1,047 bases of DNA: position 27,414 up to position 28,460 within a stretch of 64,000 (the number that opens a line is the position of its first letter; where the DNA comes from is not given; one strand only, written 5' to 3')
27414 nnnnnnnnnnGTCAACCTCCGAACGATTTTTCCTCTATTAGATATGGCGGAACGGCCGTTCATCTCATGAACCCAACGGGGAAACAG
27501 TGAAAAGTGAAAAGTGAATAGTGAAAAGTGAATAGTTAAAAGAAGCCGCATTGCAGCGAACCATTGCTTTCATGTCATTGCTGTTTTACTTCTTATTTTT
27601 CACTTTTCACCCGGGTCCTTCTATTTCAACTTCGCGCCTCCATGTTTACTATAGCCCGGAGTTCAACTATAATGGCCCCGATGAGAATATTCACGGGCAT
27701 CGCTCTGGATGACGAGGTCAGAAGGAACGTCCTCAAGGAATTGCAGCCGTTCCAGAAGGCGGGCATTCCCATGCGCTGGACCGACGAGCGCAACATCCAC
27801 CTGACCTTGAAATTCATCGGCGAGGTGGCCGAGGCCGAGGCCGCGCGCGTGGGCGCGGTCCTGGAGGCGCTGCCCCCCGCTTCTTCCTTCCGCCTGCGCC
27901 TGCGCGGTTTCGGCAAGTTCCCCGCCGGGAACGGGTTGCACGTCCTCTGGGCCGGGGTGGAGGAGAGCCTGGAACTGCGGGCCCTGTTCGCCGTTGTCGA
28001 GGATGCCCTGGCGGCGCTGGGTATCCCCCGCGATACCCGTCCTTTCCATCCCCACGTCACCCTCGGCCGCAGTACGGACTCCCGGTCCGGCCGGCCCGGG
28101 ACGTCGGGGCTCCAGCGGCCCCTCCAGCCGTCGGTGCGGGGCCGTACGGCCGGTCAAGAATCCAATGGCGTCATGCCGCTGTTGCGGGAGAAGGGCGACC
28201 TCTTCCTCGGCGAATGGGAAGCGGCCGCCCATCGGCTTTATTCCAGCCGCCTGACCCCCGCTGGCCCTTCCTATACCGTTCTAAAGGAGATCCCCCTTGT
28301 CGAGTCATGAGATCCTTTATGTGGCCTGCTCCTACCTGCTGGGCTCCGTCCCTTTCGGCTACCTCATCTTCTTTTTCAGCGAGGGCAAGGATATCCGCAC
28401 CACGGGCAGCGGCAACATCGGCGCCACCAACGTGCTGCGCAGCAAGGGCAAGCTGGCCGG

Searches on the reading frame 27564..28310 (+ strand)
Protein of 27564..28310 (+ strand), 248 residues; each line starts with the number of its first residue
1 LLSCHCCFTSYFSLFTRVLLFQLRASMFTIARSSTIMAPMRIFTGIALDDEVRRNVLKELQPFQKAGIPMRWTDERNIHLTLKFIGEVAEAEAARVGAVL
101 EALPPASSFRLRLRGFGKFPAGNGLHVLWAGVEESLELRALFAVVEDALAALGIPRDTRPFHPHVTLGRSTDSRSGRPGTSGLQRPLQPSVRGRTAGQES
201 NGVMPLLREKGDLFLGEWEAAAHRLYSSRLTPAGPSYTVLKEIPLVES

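Call 19: search_protein_families(library=pfam, proteins=[window:27564-28310:+])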
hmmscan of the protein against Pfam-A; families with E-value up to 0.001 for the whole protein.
window:27564-28310:+ (248 aa): 2 families
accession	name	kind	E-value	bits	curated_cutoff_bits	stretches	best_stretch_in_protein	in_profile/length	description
PF02834.22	LigT_PEase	-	9e-17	61.5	23.3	2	50-124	5-82/87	LigT like Phosphoesterase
PF13563.12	2_5_RNA_ligase2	-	4.1e-14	53.3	27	1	76-188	24-134/152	2'-5' RNA ligase superfamily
